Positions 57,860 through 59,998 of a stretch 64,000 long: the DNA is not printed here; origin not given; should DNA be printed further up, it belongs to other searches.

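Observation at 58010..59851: Compositionally foreign single-gene island encoding an orphan ~600-aa protein with tandem NDT/TIR-like modules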

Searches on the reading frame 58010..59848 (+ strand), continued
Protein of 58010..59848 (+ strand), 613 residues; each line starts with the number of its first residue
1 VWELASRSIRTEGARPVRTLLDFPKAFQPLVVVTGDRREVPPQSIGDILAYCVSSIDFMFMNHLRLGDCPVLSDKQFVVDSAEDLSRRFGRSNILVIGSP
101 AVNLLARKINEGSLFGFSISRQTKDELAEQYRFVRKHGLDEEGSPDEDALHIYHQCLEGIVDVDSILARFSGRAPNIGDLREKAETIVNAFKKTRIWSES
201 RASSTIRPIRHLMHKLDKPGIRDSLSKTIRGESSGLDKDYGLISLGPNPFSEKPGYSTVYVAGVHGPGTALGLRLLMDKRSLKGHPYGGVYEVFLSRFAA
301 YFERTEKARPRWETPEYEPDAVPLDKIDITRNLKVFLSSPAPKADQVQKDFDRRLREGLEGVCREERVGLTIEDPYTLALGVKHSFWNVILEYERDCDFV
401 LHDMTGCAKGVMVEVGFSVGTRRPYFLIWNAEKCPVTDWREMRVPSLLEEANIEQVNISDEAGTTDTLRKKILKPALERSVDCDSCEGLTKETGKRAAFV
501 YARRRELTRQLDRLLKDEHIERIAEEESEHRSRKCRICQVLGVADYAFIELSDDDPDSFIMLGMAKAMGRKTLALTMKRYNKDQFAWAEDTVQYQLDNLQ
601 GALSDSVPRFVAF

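Call 88: search_protein_families(library=pfam, alignment_id=A8, max_evalue=0.001)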
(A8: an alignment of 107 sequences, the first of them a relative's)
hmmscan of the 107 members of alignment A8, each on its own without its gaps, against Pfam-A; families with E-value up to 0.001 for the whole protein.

A. member 1, P0076 (450 aa): 2 families
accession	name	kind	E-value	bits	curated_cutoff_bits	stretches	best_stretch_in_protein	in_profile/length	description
PF01381.28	HTH_3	-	6.9e-09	36.1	23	1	8-55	1-48/55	Helix-turn-helix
PF13560.12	HTH_31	-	1.2e-06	29.1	27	1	7-55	5-54/64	Helix-turn-helix domain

B. families by the number of members that match (of 107 scanned): 9 families
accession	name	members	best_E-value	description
PF01381.28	HTH_3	57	5.5e-13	Helix-turn-helix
PF13560.12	HTH_31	52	1.3e-13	Helix-turn-helix domain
PF12844.13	HTH_19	24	2.9e-09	Helix-turn-helix domain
PF13443.12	HTH_26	7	1.6e-09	Cro/C1-type HTH DNA-binding domain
PF13744.12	HTH_37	3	1.3e-06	Helix-turn-helix domain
PF05014.21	Nuc_deoxyrib_tr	2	3.2e-05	Nucleoside 2-deoxyribosyltransferase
PF13384.12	HTH_23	1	1.5e-05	Homeodomain-like domain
PF15943.11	YdaS_toxin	1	0.00018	Bacterial toxin YdaS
PF08535.16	KorB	1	0.00092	KorB domain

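Call 89: list_cluster_members(proteins=[P0006, P0011, P0013, P0014, P0015, P0032, P0047, P0053, P0082, P0001])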
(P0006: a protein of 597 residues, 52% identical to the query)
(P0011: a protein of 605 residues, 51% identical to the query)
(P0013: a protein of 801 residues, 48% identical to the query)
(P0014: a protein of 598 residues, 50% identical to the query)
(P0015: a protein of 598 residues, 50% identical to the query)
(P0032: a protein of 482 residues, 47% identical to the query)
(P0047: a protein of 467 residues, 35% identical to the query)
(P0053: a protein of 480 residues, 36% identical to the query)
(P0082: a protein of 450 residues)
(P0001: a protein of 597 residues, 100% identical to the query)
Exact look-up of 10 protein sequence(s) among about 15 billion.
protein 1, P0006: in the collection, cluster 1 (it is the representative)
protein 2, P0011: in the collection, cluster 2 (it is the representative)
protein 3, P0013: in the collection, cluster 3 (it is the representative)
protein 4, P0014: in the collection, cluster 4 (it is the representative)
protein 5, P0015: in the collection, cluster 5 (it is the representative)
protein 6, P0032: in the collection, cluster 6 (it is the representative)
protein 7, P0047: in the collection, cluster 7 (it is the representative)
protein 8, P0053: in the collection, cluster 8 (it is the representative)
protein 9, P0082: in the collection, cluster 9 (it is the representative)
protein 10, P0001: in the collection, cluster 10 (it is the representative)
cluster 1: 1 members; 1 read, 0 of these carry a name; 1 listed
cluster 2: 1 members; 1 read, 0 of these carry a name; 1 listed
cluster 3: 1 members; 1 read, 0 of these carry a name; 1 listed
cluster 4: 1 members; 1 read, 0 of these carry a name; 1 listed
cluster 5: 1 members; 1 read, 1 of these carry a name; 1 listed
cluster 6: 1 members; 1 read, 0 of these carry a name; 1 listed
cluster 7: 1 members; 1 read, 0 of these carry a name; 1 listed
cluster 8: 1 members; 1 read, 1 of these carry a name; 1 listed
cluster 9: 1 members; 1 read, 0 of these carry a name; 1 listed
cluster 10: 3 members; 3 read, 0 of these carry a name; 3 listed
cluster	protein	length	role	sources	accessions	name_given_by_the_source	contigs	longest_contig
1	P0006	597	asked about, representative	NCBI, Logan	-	-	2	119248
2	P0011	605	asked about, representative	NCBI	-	-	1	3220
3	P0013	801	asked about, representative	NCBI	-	-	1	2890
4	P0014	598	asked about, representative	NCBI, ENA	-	-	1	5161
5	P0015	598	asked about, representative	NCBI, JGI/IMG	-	nucleoside 2-deoxyribosyltransferase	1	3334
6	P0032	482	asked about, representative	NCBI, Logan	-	-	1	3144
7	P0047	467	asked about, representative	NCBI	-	-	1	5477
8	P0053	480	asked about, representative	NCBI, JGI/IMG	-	transcriptional regulator with XRE-family HTH domain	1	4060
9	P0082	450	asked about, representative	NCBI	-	-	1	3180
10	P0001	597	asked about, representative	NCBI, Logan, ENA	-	-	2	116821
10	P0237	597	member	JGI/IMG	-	-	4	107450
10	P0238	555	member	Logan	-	-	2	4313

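Call 101: find_encoding_contigs(protein=P0237, flank=6000, max_places=4)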
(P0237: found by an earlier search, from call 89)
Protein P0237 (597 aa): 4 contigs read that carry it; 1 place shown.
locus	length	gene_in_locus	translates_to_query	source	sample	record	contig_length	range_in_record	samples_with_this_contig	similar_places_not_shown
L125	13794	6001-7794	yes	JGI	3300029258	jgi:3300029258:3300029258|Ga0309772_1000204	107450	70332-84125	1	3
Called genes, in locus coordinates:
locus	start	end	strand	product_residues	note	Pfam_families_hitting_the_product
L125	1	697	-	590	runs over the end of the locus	PF02119:FlgI, PF13646:HEAT_2 (faint)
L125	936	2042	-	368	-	PF00365:PFK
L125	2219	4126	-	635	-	PF00474:SSF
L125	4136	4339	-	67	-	-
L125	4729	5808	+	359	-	PF08240:ADH_N, PF00107:ADH_zinc_N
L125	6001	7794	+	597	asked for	PF05014:Nuc_deoxyrib_tr (faint)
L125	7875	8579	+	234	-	PF13237:Fer4_10 (faint), PF13484:Fer4_16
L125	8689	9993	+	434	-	PF01408:GFO_IDH_MocA, PF22725:GFO_IDH_MocA_C3 (faint), PF19051:GFO_IDH_MocA_C2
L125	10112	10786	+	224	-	PF01965:DJ-1_PfpI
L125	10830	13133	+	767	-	PF02449:Glyco_hydro_42 (weak)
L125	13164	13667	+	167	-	PF04978:MST, PF12867:DinB_2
